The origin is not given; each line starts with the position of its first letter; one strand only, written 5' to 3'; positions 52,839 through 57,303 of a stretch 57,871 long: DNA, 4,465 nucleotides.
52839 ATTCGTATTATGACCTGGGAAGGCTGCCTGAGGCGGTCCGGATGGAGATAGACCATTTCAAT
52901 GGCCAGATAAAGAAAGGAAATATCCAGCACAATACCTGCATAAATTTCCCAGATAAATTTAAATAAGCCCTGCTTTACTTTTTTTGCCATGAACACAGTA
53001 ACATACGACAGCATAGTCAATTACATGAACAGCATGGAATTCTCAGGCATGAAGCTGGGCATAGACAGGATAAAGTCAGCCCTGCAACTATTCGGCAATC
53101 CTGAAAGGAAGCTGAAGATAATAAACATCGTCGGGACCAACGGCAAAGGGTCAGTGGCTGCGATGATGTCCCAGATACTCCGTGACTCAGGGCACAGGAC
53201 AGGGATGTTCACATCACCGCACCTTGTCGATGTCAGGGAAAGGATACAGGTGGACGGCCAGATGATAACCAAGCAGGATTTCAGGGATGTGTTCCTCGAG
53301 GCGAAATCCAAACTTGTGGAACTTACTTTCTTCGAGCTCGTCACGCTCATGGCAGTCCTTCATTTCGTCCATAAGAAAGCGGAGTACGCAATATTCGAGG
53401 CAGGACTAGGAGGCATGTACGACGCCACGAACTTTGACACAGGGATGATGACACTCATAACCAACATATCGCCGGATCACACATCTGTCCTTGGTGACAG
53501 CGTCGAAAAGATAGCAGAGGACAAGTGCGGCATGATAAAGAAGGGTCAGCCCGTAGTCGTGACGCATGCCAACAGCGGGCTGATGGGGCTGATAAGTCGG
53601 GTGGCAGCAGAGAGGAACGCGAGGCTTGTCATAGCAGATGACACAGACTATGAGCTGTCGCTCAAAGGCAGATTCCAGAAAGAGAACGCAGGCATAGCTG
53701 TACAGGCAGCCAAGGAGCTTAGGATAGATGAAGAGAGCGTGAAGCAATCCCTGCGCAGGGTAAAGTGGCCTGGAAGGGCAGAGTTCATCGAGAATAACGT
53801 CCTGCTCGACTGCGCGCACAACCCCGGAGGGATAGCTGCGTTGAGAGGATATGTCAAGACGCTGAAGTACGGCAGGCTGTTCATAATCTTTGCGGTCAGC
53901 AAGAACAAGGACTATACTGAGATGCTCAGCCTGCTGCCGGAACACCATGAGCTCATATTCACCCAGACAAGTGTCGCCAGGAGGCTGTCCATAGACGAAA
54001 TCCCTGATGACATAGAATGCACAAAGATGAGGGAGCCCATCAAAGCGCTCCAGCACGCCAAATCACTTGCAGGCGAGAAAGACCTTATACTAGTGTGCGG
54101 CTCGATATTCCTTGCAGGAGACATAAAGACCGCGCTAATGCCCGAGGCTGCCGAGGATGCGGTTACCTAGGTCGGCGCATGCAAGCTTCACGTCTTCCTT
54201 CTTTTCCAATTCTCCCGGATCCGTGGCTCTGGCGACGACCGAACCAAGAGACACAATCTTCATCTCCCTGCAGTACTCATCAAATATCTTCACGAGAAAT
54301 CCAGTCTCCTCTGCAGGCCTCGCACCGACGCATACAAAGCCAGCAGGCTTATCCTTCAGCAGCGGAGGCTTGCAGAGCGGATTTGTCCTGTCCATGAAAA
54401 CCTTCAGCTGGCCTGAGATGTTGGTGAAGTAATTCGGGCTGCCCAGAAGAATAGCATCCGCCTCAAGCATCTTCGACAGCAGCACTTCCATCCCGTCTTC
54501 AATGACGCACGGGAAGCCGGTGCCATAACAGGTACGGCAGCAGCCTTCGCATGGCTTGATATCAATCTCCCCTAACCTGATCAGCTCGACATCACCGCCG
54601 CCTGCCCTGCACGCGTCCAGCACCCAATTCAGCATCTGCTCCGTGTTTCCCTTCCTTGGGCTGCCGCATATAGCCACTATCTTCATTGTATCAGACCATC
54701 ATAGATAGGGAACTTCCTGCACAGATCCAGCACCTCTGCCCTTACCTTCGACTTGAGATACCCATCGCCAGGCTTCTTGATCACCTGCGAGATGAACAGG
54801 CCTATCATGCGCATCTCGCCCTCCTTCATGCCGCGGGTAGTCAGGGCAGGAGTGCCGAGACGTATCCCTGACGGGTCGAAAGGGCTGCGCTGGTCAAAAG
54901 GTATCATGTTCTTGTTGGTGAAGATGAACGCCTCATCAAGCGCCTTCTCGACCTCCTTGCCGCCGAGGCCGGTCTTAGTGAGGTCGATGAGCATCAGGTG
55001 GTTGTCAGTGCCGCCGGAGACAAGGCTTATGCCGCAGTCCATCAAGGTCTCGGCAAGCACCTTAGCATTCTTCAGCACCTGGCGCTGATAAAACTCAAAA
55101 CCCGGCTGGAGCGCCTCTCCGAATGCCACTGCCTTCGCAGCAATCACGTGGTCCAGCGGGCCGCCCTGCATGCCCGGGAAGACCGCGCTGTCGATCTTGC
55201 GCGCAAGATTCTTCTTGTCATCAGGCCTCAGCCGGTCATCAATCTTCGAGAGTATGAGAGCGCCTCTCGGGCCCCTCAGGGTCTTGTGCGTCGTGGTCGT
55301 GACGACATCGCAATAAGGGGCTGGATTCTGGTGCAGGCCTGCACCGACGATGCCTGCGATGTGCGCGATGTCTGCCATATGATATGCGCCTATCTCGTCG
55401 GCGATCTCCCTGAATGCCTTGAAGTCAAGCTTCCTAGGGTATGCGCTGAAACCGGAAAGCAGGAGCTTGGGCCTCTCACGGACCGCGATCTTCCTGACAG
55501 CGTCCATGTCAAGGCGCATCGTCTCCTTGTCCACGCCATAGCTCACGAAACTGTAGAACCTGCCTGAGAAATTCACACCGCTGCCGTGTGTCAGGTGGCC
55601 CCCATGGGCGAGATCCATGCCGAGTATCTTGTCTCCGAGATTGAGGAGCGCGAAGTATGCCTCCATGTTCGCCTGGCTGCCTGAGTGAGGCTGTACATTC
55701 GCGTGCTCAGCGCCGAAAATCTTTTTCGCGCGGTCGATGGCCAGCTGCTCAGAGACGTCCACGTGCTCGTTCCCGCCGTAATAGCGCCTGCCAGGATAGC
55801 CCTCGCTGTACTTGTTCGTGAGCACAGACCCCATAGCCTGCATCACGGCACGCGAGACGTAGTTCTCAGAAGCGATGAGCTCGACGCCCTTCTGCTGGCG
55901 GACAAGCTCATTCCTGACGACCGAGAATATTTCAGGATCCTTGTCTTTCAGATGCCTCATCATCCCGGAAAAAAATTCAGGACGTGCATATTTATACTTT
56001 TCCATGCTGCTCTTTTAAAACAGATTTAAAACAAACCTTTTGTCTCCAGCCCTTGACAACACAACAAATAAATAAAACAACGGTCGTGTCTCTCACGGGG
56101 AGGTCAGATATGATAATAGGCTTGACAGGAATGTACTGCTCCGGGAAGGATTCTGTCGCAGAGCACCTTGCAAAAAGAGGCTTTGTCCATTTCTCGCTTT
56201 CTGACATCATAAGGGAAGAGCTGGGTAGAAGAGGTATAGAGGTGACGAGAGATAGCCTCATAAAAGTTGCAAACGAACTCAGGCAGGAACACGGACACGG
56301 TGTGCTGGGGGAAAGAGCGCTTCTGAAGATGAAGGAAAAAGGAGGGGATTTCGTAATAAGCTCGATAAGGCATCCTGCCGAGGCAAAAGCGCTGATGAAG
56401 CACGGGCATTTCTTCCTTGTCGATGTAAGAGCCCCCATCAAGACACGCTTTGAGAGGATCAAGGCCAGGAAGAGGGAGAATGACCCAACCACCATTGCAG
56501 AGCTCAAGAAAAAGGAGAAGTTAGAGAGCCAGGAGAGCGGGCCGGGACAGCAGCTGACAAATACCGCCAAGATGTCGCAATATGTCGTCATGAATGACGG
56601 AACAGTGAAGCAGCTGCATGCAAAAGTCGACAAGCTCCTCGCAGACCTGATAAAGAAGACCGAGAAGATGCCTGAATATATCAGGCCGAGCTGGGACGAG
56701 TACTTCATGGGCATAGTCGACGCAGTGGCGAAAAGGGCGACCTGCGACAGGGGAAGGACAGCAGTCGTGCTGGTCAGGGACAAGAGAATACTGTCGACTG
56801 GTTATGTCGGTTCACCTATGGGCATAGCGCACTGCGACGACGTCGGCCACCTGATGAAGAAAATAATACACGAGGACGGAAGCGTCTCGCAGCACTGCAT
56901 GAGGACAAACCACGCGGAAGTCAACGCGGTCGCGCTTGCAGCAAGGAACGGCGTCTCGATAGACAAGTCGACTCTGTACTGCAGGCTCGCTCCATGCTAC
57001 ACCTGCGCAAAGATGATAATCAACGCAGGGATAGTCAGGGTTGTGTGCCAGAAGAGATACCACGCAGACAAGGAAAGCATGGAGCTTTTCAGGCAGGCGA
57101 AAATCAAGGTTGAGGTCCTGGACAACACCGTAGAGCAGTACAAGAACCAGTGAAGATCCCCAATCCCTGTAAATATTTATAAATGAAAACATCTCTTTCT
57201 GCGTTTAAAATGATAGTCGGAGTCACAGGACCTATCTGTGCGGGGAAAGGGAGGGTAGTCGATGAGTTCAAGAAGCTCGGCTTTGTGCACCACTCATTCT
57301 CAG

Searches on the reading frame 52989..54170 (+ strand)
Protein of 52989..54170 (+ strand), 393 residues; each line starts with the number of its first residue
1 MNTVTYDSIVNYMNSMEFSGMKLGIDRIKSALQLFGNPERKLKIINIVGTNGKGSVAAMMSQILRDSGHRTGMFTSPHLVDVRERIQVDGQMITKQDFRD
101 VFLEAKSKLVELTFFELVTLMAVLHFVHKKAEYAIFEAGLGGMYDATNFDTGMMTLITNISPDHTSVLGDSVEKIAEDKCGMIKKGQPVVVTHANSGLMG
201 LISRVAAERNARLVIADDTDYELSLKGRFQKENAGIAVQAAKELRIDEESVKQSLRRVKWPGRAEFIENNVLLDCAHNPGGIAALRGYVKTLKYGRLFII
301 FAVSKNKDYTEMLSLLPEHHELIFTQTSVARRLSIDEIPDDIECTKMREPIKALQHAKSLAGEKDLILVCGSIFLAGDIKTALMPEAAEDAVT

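Call 79: search_protein_families(library=pfam, proteins=[window:52989-54170:+], max_evalue=0.001)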
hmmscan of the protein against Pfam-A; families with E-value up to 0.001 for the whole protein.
window:52989-54170:+ (393 aa): 2 families
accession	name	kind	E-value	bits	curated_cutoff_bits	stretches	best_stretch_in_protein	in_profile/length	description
PF02875.26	Mur_ligase_C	-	1.3e-12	49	28.4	1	262-372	1-126/127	Mur ligase, glutamate ligase domain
PF08245.18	Mur_ligase_M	-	6.6e-10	39.7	24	1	48-191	2-120/200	Mur ligase middle domain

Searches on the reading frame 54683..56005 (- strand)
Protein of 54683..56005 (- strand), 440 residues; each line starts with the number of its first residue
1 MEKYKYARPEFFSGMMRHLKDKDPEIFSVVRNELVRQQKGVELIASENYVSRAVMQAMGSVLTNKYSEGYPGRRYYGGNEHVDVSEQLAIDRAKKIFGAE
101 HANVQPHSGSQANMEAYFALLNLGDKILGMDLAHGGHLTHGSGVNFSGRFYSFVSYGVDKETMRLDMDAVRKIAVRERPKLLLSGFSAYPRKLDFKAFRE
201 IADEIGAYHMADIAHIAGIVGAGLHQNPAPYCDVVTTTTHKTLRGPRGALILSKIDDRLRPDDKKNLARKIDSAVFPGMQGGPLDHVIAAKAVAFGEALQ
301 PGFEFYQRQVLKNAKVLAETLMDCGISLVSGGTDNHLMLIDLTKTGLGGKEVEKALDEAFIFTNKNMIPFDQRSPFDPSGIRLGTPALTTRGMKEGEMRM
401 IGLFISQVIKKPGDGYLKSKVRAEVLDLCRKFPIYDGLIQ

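Call 100: search_protein_families(library=pfam, proteins=[window:54683-56005:-], max_evalue=0.05)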
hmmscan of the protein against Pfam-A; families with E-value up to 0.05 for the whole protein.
window:54683-56005:- (440 aa): 2 families
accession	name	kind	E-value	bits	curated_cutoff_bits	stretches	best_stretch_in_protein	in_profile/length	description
PF00464.25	SHMT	-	1.9e-168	560.6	27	1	19-405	1-399/399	Serine hydroxymethyltransferase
PF01212.27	Beta_elim_lyase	-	0.0028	17.4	27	1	91-332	39-241/288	Beta-eliminating lyase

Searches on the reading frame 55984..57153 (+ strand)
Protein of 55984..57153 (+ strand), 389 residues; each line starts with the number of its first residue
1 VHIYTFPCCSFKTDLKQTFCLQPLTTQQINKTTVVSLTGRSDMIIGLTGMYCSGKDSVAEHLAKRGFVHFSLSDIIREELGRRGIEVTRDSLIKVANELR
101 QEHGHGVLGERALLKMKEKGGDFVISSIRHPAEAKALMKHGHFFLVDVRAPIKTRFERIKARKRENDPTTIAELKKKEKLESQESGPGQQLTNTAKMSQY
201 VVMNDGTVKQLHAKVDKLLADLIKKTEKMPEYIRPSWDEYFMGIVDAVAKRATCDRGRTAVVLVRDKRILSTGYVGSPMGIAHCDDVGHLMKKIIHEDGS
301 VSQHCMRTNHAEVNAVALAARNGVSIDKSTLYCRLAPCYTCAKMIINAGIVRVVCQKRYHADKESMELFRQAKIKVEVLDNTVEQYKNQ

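Call 100: search_protein_families(library=pfam, proteins=[window:55984-57153:+], max_evalue=0.05)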
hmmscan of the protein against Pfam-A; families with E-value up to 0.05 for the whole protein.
window:55984-57153:+ (389 aa): 8 families
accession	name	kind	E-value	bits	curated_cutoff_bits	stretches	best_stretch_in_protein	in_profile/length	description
PF00383.29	dCMP_cyt_deam_1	-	7.6e-20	71.2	25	1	236-355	2-100/102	Cytidine and deoxycytidylate deaminase zinc-binding region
PF14437.12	MafB19-deam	-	1.4e-13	51.3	27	1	236-358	2-102/142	MafB19-like deaminase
PF13238.12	AAA_18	-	4e-11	43.9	29.4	1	45-167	1-116/128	AAA domain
PF13207.12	AAA_17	-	4.3e-09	37.2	27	1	48-175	1-136/136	AAA domain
PF13671.12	AAA_33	-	0.00071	20.3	27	1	47-170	4-127/143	AAA domain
PF14439.12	Bd3614-deam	-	0.002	18.5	38.5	1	308-375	34-103/113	Bd3614-like deaminase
PF00616.24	RasGAP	-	0.012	15.9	28.3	1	160-234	58-135/207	GTPase-activator protein for Ras-like GTPase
PF13189.12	Cytidylate_kin2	-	0.023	15.3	28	0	44-88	1-45/176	Cytidylate kinase-like family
